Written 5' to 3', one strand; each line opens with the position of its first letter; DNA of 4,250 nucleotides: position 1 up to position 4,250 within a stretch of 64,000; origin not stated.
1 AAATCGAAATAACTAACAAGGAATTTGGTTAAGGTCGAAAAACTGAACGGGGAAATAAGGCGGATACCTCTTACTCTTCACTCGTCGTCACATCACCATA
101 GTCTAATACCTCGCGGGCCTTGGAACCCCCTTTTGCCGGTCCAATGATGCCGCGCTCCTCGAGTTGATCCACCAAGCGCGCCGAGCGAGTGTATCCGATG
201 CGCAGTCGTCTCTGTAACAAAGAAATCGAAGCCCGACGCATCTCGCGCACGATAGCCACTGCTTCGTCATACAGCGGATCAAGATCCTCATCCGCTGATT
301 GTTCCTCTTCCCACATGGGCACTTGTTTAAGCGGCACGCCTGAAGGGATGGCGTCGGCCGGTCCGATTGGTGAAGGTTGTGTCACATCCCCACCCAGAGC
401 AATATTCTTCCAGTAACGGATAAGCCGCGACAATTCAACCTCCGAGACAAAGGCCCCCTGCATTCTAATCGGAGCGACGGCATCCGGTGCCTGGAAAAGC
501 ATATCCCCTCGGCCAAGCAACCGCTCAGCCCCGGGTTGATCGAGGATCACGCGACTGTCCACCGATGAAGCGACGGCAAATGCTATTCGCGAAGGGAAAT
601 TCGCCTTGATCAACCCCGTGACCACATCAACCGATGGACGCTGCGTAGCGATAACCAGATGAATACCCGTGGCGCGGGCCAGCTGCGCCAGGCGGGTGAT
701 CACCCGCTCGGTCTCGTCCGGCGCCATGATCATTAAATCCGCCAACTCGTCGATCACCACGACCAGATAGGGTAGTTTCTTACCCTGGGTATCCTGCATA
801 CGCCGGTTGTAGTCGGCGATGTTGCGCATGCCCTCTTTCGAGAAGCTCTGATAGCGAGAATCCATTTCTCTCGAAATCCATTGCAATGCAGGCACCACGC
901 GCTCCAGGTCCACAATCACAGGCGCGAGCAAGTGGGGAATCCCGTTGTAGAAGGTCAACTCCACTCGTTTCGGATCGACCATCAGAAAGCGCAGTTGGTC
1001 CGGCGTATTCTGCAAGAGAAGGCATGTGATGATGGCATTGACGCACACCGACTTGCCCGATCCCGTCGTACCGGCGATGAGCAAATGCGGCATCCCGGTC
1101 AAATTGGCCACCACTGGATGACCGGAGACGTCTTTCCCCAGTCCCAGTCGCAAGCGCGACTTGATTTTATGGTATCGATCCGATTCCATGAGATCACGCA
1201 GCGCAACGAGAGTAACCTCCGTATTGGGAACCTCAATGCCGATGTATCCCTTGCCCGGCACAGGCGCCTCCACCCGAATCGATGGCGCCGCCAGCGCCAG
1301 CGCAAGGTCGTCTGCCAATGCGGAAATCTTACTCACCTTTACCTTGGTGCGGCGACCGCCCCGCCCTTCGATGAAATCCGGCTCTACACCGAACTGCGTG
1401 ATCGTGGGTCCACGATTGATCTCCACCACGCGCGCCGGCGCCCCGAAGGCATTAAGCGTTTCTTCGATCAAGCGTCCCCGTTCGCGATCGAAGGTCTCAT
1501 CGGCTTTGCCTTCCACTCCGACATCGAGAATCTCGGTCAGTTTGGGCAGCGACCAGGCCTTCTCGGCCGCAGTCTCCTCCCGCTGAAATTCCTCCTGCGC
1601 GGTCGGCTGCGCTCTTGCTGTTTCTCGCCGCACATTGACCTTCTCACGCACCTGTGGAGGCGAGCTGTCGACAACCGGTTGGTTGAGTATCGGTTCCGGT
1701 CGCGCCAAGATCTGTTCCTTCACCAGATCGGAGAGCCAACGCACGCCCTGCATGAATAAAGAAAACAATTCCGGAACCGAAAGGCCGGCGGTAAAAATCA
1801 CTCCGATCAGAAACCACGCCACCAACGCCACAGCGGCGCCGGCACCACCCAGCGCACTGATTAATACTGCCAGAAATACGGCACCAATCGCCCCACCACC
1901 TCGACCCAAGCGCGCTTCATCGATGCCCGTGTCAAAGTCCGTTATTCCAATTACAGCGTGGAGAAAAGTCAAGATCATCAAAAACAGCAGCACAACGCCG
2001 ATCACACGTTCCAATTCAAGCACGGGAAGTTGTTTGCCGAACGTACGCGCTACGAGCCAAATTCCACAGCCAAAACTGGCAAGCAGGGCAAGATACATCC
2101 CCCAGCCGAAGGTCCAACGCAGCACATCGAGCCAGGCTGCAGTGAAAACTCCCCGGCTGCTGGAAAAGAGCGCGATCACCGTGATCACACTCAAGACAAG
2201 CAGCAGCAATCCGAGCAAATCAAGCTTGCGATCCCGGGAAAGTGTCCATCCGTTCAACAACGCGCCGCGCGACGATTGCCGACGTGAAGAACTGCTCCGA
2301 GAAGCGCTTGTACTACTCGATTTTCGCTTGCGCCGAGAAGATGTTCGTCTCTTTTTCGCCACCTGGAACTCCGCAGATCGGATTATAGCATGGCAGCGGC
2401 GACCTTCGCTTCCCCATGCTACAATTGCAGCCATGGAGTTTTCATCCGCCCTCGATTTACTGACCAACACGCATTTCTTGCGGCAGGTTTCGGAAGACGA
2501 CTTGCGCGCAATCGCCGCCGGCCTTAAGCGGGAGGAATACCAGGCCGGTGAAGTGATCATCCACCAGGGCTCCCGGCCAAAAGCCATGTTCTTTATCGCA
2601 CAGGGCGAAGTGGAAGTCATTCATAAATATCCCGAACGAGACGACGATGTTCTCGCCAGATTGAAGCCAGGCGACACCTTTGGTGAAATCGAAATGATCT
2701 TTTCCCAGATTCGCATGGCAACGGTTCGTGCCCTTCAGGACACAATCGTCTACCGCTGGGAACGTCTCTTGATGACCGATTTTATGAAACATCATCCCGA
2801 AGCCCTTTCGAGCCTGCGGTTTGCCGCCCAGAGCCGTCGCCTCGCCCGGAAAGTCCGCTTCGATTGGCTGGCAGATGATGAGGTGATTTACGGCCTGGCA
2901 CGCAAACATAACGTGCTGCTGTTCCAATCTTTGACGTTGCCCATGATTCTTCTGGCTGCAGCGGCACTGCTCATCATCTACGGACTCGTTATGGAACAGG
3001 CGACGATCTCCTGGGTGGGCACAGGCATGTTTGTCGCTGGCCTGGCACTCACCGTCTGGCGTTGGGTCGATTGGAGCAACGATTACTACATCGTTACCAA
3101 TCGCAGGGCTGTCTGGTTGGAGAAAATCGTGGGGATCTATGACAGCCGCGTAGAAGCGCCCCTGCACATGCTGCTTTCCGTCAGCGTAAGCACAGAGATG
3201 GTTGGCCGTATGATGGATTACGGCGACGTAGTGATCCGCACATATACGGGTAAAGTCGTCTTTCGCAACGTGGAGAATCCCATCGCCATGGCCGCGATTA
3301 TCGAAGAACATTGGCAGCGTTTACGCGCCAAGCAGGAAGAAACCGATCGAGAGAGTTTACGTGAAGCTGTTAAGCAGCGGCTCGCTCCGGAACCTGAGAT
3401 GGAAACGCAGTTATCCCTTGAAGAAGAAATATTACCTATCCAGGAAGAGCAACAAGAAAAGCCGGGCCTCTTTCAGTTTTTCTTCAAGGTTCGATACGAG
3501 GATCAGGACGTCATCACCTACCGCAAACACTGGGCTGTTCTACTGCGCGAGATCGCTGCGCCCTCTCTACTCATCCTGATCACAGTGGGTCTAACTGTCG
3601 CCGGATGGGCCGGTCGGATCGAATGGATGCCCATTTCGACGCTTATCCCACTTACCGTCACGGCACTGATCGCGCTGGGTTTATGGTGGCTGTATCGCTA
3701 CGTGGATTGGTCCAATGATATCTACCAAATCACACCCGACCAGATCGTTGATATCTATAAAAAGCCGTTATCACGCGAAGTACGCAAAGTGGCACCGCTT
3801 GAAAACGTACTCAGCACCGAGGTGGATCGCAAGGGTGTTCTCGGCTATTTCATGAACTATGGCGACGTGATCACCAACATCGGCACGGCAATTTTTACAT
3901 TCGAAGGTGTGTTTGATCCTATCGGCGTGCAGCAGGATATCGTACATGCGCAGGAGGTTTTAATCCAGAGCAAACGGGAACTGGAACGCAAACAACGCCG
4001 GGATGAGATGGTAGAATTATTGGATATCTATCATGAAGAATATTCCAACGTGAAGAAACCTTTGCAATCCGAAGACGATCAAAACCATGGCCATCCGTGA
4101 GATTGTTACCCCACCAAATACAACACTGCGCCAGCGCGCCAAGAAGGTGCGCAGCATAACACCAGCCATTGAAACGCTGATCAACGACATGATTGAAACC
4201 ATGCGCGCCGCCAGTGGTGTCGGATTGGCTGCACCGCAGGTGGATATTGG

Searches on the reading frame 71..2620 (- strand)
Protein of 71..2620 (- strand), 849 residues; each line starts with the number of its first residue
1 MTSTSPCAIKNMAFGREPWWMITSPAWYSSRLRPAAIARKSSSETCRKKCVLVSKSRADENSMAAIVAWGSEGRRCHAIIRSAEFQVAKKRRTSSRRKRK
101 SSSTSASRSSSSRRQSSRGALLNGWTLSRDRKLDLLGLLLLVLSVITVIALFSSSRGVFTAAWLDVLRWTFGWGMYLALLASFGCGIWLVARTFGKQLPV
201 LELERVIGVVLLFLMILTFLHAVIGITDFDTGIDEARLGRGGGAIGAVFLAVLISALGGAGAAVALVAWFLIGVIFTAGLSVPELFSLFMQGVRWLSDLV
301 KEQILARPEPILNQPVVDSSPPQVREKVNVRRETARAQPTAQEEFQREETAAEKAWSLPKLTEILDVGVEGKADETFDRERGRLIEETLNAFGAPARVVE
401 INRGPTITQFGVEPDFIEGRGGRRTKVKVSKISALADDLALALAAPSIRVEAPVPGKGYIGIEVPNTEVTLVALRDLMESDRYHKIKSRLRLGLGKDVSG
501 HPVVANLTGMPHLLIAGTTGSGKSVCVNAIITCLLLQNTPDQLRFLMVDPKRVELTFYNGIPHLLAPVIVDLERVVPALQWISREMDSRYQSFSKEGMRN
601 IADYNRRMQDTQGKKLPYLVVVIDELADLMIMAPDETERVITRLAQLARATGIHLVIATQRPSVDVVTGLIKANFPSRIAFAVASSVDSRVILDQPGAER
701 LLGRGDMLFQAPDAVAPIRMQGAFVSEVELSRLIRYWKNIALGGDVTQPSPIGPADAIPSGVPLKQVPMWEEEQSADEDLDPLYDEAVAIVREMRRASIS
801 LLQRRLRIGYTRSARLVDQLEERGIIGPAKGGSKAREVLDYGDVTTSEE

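Call 54: search_protein_families(library=pfam, proteins=[window:71-2620:-], max_evalue=0.001)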
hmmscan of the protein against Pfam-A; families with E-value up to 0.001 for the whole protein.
window:71-2620:- (849 aa): 7 families
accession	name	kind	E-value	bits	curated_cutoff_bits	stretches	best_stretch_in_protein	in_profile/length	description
PF01580.24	FtsK_SpoIIIE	-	1.2e-61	208.5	24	1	474-664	2-221/221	FtsK/SpoIIIE family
PF09397.16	FtsK_gamma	-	9e-26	89.8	30.6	1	779-839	2-61/63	Ftsk gamma domain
PF17854.6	FtsK_alpha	-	4.2e-24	85.1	22.9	1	372-466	16-101/101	FtsK alpha domain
PF13491.11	FtsK_4TM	-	1.7e-05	25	23.1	1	157-287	48-168/171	4TM region of DNA translocase FtsK/SpoIIIE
PF12846.13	AAA_10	-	5.2e-05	22.9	27.5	1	509-563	20-70/362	AAA-like domain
PF20703.3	nSTAND1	-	9.4e-05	22.6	27.1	1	502-659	25-159/379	Novel STAND NTPase 1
PF01935.23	DUF87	-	0.00093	19.8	23.2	0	511-550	24-60/220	Helicase HerA, central domain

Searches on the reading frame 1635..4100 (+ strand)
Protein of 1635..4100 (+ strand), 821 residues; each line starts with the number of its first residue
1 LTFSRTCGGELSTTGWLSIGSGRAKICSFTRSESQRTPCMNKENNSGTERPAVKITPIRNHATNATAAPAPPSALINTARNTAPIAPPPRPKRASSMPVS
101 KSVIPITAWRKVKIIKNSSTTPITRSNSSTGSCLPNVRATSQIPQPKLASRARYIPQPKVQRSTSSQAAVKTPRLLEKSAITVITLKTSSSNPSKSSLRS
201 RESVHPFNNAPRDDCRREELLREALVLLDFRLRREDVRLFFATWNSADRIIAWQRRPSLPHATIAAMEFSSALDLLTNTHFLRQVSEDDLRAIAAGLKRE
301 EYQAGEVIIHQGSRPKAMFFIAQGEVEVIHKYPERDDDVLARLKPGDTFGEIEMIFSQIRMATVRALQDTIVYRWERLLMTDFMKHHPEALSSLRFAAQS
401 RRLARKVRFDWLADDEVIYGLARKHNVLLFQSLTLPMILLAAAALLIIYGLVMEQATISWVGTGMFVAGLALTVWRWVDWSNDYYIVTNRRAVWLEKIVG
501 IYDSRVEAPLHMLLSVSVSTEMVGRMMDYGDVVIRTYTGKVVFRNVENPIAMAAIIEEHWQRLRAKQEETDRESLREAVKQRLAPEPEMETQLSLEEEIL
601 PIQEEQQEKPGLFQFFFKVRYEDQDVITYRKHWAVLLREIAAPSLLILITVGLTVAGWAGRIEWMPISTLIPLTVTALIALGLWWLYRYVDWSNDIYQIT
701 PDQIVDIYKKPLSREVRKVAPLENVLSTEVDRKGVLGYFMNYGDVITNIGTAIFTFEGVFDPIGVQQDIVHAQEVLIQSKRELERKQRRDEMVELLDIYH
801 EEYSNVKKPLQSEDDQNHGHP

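Call 54: search_protein_families(library=pfam, proteins=[window:1635-4100:+], max_evalue=0.001)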
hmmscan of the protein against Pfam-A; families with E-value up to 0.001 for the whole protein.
window:1635-4100:+ (821 aa): 1 family
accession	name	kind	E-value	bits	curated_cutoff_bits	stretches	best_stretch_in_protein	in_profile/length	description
PF00027.35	cNMP_binding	-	1.9e-19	69.9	27.5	1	300-386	2-88/89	Cyclic nucleotide-binding domain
